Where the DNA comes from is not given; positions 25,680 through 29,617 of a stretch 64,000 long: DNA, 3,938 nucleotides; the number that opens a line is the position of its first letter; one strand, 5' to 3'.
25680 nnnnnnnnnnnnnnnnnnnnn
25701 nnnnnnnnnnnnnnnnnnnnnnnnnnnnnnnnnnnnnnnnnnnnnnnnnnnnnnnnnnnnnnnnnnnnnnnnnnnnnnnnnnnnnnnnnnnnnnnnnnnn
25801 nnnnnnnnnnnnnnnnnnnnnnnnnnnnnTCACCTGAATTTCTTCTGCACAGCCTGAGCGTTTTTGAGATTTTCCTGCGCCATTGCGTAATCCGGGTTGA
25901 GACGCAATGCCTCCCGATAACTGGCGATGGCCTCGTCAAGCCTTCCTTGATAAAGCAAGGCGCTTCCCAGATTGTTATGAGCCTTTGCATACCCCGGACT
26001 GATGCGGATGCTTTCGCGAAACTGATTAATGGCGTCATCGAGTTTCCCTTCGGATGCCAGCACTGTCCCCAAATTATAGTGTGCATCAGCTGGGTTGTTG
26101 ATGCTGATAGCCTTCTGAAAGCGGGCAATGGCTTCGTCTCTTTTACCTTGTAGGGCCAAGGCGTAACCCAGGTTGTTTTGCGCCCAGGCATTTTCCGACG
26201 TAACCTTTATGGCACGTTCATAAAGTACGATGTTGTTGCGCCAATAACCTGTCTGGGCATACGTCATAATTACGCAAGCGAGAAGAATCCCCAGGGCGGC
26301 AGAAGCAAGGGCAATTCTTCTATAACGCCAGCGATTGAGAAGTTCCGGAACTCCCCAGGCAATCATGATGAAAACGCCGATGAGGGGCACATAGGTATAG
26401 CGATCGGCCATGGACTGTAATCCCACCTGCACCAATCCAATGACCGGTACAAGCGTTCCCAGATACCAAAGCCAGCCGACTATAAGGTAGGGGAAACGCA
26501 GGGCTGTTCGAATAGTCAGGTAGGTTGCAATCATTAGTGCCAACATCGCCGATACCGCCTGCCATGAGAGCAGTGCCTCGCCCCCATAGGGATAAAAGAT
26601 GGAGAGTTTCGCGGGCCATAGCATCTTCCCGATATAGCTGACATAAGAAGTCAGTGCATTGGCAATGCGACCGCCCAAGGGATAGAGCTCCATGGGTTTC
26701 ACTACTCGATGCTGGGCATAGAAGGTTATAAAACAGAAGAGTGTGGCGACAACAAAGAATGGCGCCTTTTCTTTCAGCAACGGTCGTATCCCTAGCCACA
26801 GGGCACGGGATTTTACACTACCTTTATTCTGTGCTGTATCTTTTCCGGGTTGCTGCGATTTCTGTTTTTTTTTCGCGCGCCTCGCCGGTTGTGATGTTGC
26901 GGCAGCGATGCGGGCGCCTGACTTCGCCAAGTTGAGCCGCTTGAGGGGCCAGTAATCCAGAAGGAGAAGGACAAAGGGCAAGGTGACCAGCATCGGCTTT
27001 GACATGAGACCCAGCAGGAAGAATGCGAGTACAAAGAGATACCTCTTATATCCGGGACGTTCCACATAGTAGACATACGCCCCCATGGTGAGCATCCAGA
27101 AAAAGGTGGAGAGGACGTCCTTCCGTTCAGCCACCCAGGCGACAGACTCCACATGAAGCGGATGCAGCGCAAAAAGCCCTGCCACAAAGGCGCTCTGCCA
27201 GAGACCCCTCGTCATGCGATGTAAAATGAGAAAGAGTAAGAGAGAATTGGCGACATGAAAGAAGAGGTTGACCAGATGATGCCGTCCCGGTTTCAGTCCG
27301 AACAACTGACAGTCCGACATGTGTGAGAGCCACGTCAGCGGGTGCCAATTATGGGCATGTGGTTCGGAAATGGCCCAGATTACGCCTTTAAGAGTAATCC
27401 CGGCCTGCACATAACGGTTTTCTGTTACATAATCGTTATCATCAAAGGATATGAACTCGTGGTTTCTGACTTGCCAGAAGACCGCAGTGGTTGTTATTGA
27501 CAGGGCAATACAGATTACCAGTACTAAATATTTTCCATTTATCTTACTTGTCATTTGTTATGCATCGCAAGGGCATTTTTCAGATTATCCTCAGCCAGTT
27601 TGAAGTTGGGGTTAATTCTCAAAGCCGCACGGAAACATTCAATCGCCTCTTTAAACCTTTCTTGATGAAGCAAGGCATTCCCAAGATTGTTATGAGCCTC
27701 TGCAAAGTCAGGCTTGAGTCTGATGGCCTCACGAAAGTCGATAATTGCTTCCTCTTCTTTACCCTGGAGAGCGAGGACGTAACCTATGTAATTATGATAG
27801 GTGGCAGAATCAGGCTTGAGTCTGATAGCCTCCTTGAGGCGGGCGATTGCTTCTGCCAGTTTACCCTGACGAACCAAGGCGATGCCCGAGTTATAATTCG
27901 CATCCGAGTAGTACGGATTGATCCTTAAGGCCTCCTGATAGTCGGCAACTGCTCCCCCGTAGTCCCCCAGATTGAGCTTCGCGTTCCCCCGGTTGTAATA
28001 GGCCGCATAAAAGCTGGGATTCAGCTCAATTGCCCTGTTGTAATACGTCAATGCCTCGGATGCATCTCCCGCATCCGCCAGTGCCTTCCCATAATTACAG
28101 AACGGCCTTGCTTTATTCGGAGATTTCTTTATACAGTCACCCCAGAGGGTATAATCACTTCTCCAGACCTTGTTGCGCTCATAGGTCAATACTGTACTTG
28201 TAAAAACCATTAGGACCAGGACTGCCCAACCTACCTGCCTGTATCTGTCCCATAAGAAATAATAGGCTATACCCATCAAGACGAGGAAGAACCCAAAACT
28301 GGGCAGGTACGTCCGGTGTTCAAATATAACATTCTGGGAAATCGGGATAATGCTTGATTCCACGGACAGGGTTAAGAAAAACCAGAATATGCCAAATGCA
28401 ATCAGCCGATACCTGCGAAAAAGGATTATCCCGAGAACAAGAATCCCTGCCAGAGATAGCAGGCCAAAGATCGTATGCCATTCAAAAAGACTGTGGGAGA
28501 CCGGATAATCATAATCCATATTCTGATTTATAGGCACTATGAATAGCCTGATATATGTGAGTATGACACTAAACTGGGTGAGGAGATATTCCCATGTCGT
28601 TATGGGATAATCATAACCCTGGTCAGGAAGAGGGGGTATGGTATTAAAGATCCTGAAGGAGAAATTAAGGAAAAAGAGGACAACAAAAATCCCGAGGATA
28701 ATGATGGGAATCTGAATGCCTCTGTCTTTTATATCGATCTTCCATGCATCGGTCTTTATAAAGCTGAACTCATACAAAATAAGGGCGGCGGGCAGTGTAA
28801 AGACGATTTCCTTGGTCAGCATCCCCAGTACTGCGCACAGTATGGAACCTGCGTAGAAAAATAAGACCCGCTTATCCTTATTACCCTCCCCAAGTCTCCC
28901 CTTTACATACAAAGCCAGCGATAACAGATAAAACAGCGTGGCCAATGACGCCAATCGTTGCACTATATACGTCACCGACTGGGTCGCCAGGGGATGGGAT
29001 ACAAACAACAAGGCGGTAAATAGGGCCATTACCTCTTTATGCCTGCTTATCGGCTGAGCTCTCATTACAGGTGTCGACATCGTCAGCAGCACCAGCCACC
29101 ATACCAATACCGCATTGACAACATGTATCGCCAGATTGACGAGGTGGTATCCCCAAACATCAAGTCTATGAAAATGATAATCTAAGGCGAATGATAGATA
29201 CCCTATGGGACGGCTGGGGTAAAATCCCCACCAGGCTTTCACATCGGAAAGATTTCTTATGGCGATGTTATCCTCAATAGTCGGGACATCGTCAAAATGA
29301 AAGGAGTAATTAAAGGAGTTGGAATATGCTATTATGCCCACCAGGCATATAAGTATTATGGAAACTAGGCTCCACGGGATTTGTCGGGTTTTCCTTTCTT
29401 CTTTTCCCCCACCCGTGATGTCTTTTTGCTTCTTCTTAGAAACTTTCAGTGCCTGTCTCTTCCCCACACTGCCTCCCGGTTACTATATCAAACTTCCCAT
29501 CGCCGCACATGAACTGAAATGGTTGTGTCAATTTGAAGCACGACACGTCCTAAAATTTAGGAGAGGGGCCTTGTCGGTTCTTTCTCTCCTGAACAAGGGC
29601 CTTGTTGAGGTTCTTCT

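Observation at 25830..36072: Four tandem TMTC/PMT-like membrane-TPR paralogs translationally coupled to hflX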

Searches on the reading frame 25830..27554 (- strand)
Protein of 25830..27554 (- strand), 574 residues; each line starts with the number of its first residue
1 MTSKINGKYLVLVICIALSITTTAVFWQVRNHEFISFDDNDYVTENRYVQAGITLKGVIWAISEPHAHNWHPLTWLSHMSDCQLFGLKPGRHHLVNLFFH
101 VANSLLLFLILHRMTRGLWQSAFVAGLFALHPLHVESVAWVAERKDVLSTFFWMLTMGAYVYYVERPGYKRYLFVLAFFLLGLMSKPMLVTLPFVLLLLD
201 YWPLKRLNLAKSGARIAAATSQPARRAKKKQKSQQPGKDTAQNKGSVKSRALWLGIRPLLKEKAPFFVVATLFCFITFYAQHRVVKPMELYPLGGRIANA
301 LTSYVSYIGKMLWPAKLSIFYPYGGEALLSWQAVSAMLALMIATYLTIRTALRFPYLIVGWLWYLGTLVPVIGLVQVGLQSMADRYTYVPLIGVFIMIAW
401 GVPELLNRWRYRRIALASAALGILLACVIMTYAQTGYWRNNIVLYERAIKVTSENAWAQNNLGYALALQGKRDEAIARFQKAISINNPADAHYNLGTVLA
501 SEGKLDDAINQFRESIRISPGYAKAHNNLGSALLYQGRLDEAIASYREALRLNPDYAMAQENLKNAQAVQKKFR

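Call 9: search_protein_families(library=pfam, proteins=[window:25830-27554:-], max_evalue=0.01)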
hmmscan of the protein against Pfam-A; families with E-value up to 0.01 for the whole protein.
window:25830-27554:- (574 aa): 19 families
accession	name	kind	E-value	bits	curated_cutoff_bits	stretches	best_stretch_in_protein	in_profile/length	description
PF13414.12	TPR_11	-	9.4e-28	96.1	26.8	4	530-563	1-34/42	TPR repeat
PF00515.34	TPR_1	-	1.6e-24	85.1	27.8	3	523-556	1-34/34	Tetratricopeptide repeat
PF07719.23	TPR_2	-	5e-24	82.8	27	3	523-556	1-34/34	Tetratricopeptide repeat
PF13432.12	TPR_16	-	3.3e-23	82.2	32.7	4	493-556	1-64/65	Tetratricopeptide repeat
PF13424.12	TPR_12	-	3e-19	69.4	30.1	3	489-552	3-74/77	Tetratricopeptide repeat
PF13181.12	TPR_8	-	1.4e-17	62.7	25.7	2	523-556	1-34/34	Tetratricopeptide repeat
PF13431.12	TPR_17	-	2.6e-15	55.7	24.4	2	512-544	2-34/34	Tetratricopeptide repeat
PF13374.12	TPR_10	-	2.1e-12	47.1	27.5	2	456-485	2-31/42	Tetratricopeptide repeat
PF13428.12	TPR_14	-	2e-11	43.8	23.5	1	526-563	4-41/44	Tetratricopeptide repeat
PF14559.12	TPR_19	-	1e-10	42.2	25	1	499-560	1-65/68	Tetratricopeptide repeat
PF13176.12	TPR_7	-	1.2e-10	41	27.9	1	525-555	1-31/36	Tetratricopeptide repeat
PF13174.12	TPR_6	-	2e-07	31.6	26.3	0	529-555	6-32/33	Tetratricopeptide repeat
PF07721.20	TPR_4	-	1.6e-06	28.6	27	0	456-478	1-23/26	Tetratricopeptide repeat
PF12895.13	ANAPC3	-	2.6e-06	28.1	27.2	1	473-548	6-81/82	Anaphase-promoting complex, cyclosome, subunit 3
PF24575.1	TPR_Slam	-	3.3e-05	24.7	35.2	0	535-563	59-87/104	Surface lipoprotein assembly modifier, N-terminal TPR repeats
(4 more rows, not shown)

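Call 10: search_protein_families(library=ncbifam, proteins=[window:25830-27554:-], max_evalue=0.01)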
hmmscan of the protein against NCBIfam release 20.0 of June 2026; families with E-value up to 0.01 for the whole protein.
window:25830-27554:- (574 aa): 24 families
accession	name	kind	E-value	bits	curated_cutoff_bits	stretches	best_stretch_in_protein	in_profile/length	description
NF033762.1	social_mot_Tgl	equivalog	3.2e-16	59.4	225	1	488-572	30-115/252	social motility TPR repeat lipoprotein Tgl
TIGR02521.1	type_IV_pilW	equivalog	2.6e-15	56.6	154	2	489-571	65-146/234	type IV pilus biogenesis/stability protein PilW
NF040959.1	MamA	equivalog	4.3e-14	52.5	200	1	431-552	80-202/204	magnetosome protein MamA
TIGR02917.1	PEP_TPR_lipo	equivalog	1.2e-13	49.9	312.2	1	430-571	371-513/899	XrtA/PEP-CTERM system TPR-repeat protein PrsT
NF047558.1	TPR_END_plus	domain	2.4e-10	40.2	32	0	461-486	4-29/56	TPR end-of-group domain-containing protein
NF033758.1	gliding_GltE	equivalog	8.6e-09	34.8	225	1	486-563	83-160/411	adventurous gliding motility TPR repeat lipoprotein GltE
NF033920.0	C39_PA2778_fam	equivalog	2.3e-07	30.5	150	1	494-554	195-255/255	PA2778 family cysteine peptidase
NF041054.1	WAxxUGC_long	equivalog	3.1e-07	30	300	1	472-521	259-308/354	ResA-like WAxxUGC motif-containing protein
NF008391.2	PRK11189.1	equivalog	5.4e-07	29.4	250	1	483-562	59-138/297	lipoprotein NlpI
NF047507.1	TPR_BatC_Lepto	exception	1.3e-06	28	175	1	474-564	42-137/214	TPR repeat-containing protein BatC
NF008520.0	PRK11447.1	equivalog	7.5e-06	24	858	0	496-557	276-337/1157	cellulose synthase complex outer membrane protein BcsC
TIGR02795.1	tol_pal_ybgF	equivalog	1e-05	26.1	90.1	1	470-560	16-113/119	tol-pal system protein YbgF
NF002725.1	PRK02603.1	equivalog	1.3e-05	25.3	143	1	452-538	31-121/173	photosystem I assembly protein Ycf3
NF047371.1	FlcA_CTERM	equivalog_domain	5.3e-05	21.9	300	1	469-552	452-536/646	periplasmic flagellar collar protein FlcA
NF007468.0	PRK10049.1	equivalog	0.00014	20.2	1043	1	425-544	104-223/817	poly-beta-1,6 N-acetyl-D-glucosamine export porin PgaA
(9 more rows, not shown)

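Call 33: predict_structure(alignment_id=A1)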
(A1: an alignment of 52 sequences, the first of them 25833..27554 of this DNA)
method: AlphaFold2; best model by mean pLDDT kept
length: 574 residues; sequences in the alignment: 52
mean_pLDDT: 70.2   pTM: 0.64
mean pLDDT of the five models: 70.2, 70.0, 69.2, 67.7, 63.4
residues with pLDDT >= 90: 96; 70-90: 235; 50-70: 133; < 50: 110
segments of 3 or more residues with pLDDT < 50: 1-4, 35-38, 65-69, 132-144, 211-248, 285-291, 312-329, 372-388
pLDDT, mean of each block of 10 residues (from residue 1): 63 91 74 52 61 78 54 69 63 69 85 82 80 39 55 84 86 90 63 77 68 43 33 34 42 70 84 70 46 56 58 43 44 70 80 76 68 43 42 76 77 78 71 62 71 67 86 95 85 95 95 91 91 94 96 88 93 78
secondary structure, 60 per line:
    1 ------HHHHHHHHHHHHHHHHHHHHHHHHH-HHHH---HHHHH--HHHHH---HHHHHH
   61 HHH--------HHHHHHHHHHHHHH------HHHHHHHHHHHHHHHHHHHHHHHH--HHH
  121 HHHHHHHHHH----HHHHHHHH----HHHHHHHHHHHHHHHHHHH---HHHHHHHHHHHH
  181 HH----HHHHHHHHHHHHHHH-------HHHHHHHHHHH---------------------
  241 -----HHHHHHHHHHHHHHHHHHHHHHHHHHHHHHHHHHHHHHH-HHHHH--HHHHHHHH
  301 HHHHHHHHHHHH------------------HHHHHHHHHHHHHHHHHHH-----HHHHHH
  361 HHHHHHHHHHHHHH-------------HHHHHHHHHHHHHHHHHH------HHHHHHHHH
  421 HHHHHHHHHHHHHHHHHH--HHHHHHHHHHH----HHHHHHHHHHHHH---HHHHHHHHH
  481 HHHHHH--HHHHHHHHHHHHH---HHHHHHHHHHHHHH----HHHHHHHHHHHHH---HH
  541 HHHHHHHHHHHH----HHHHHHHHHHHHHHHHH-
elements in order: H7-31 H33-36 H40-44 H47-51 H55-63 H72-85 H92-115 H118-130 H135-142 H147-165 H169-182 H187-201 H209-219 H246-284 H286-290 H293-312 H331-349 H355-374 H388-405 H412-438 H441-451 H456-468 H472-486 H489-501 H505-518 H523-535 H539-552 H557-573

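Call 36: fold_search(model_id=the predicted structure, library=pdb)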
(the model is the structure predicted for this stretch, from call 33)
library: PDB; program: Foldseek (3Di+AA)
matches with E <= 10: 1296; with E <= 0.001: 138
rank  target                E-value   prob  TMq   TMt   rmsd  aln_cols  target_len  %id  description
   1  9gzg_A                9.1e-07  1.00  0.23  0.83   3.5       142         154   36  Crystal structure of CTPR4E4 mutant (released 2025-10-15)
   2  9qhb                  1.9e-06  1.00  0.25  0.48  12.3       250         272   28  Crystal structure of 16-repeat CTPR protein with eliminated coordination sites (released 2025-10-22)
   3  9qhc_B                3.2e-06  1.00  0.25  0.49  12.2       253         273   27  Crystal structure of 8-repeat CTPR protein with eliminated coordination sites (released 2025-10-22)
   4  9qhc_A                4.3e-06  1.00  0.26  0.51  12.2       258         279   26  Crystal structure of 8-repeat CTPR protein with eliminated coordination sites (released 2025-10-22)
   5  1w3b_A                4.3e-06  1.00  0.23  0.34  28.2       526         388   15  The superhelical TPR domain of O-linked GlcNAc transferase reveals structural similarities to importin alpha. (released 2004-09-09)
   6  8chy                  5.2e-06  1.00  0.23  0.45  10.2       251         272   26  Crystal structure of an 8-repeat consensus TPR superhelix with Zinc. (released 2024-02-21)
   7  8dtg_A                7.5e-06  1.00  0.24  0.18  27.3       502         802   17  Cryo-EM structure of Arabidopsis SPY alternative conformation 1 (released 2023-03-08)
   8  4gyy_C                7.8e-06  1.00  0.21  0.18   1.1       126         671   40  Crystal structure of human O-GlcNAc Transferase with UDP-5SGlcNAc and a peptide substrate (released 2012-10-31)
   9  1na0_A                8.7e-06  1.00  0.20  0.89   1.5       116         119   44  Design of Stable alpha-Helical Arrays from an Idealized TPR Motif (released 2003-06-03)
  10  8dth_B                1.1e-05  1.00  0.24  0.20  17.9       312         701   21  Cryo-EM structure of Arabidopsis SPY alternative conformation 2 (released 2023-03-08)
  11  3pe4_C                1.1e-05  1.00  0.21  0.18   1.2       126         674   40  Structure of human O-GlcNAc transferase and its complex with a peptide substrate (released 2011-01-19)
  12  5a01_A                1.2e-05  1.00  0.21  0.18   1.2       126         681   38  O-GlcNAc transferase from Drososphila melanogaster (released 2016-04-27)
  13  4gyy_A                1.3e-05  1.00  0.21  0.18   1.1       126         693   40  Crystal structure of human O-GlcNAc Transferase with UDP-5SGlcNAc and a peptide substrate (released 2012-10-31)
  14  6eou                  1.3e-05  1.00  0.23  0.36  17.5       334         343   21  O-GlcNAc transferase TPR domain with the intellectual disability associated mutation L254F (released 2018-05-09)
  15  5bnw_A                1.4e-05  1.00  0.21  0.18   1.7       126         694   40  The active site of O-GlcNAc transferase imposes constraints on substrate sequence (released 2015-08-05)
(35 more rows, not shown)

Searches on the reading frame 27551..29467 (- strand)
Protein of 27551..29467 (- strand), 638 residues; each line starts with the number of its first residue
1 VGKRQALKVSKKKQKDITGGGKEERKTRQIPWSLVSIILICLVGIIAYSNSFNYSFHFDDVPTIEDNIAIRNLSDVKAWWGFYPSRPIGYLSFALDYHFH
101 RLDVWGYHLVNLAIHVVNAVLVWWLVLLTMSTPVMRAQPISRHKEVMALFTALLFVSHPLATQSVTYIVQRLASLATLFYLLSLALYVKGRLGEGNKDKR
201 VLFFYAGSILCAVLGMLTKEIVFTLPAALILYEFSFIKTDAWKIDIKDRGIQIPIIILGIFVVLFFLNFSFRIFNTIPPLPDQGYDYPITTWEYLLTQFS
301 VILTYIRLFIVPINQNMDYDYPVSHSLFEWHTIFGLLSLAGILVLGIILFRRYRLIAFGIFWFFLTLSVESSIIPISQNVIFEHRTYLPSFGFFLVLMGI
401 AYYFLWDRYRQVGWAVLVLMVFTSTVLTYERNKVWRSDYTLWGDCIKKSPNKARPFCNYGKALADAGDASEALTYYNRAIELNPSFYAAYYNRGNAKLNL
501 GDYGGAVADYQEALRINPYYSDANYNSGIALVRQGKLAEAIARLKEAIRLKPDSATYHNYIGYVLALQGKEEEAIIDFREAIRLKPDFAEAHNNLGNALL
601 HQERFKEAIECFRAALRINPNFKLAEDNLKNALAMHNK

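Call 9: search_protein_families(library=pfam, proteins=[window:27551-29467:-], max_evalue=0.01)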
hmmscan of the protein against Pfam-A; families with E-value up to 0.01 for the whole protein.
window:27551-29467:- (638 aa): 24 families
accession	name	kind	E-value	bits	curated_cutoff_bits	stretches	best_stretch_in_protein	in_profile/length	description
PF13414.12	TPR_11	-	1.9e-37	127.1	26.8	5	530-569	3-42/42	TPR repeat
PF00515.34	TPR_1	-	8.2e-37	124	27.8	4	589-622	1-34/34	Tetratricopeptide repeat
PF07719.23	TPR_2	-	4.5e-36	120.4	27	5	589-621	1-33/34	Tetratricopeptide repeat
PF13181.12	TPR_8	-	2e-29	99.6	25.7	3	589-621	1-33/34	Tetratricopeptide repeat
PF13432.12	TPR_16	-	2.2e-28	98.7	32.7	3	526-587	2-63/65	Tetratricopeptide repeat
PF13431.12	TPR_17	-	8.7e-26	88.4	24.4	3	475-507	1-33/34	Tetratricopeptide repeat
PF13424.12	TPR_12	-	2e-21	76.4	30.1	4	488-551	4-75/77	Tetratricopeptide repeat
PF14559.12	TPR_19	-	6.2e-19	68.5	25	3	501-558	5-62/68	Tetratricopeptide repeat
PF13428.12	TPR_14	-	2.7e-18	65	23.5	2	459-494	7-42/44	Tetratricopeptide repeat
PF13371.12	TPR_9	-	9.1e-13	48.5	35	1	466-523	8-65/73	Tetratricopeptide repeat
PF13374.12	TPR_10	-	7.1e-11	42.2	27.5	1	593-618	6-31/42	Tetratricopeptide repeat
PF13174.12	TPR_6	-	8.5e-10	39.1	26.3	0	522-554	1-33/33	Tetratricopeptide repeat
PF24575.1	TPR_Slam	-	3.4e-07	31.1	35.2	0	564-610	56-102/104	Surface lipoprotein assembly modifier, N-terminal TPR repeats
PF13176.12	TPR_7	-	1.1e-06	28.7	27.9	0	591-620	1-30/36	Tetratricopeptide repeat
PF03704.23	BTAD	-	3.6e-06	27.8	22.1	1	475-548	50-123/146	Bacterial transcriptional activator domain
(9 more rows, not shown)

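Call 10: search_protein_families(library=ncbifam, proteins=[window:27551-29467:-], max_evalue=0.01)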
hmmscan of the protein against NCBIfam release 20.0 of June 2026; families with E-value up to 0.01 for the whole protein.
window:27551-29467:- (638 aa): 36 families (the best 25 are shown)
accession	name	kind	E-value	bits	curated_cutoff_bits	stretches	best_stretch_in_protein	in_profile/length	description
NF040959.1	MamA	equivalog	2.9e-23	82.4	200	2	447-584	65-202/204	magnetosome protein MamA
TIGR02917.1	PEP_TPR_lipo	equivalog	6.8e-23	80.5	312.2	1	440-623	350-533/899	XrtA/PEP-CTERM system TPR-repeat protein PrsT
NF033762.1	social_mot_Tgl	equivalog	8.1e-21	74.5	225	2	521-616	31-127/252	social motility TPR repeat lipoprotein Tgl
TIGR02521.1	type_IV_pilW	equivalog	1e-20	74.3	154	2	527-633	37-142/234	type IV pilus biogenesis/stability protein PilW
NF008391.2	PRK11189.1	equivalog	1.5e-13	50.9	250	1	573-629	83-139/297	lipoprotein NlpI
TIGR00990.1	3a0801s09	subfamily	6.9e-13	48.1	757.25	1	463-621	375-540/615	mitochondrial import receptor subunit TOM70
NF033920.0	C39_PA2778_fam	equivalog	1.6e-12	47.4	150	2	459-552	162-255/255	PA2778 family cysteine peptidase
NF047558.1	TPR_END_plus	domain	2.5e-12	46.6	32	0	564-590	8-34/56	TPR end-of-group domain-containing protein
TIGR03939.1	PGA_TPR_OMP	equivalog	2.4e-11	42.6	366.65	2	520-621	18-118/800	poly-beta-1,6 N-acetyl-D-glucosamine export porin PgaA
NF033758.1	gliding_GltE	equivalog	4.4e-11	42.4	225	2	558-624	225-291/411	adventurous gliding motility TPR repeat lipoprotein GltE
NF008520.0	PRK11447.1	equivalog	1e-09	36.8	858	2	468-557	253-339/1157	cellulose synthase complex outer membrane protein BcsC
NF047507.1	TPR_BatC_Lepto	exception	2.3e-09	37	175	1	589-629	96-136/214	TPR repeat-containing protein BatC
TIGR02552.1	LcrH_SycD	equivalog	1.6e-08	34.4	104.8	2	512-621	9-118/136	SycD/LcrH family type III secretion system chaperone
NF002725.1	PRK02603.1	equivalog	2.4e-08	34.2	143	1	524-605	38-120/173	photosystem I assembly protein Ycf3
NF007302.0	PRK09782.1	equivalog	2.9e-08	32.2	1223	1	466-559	592-684/990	phage receptor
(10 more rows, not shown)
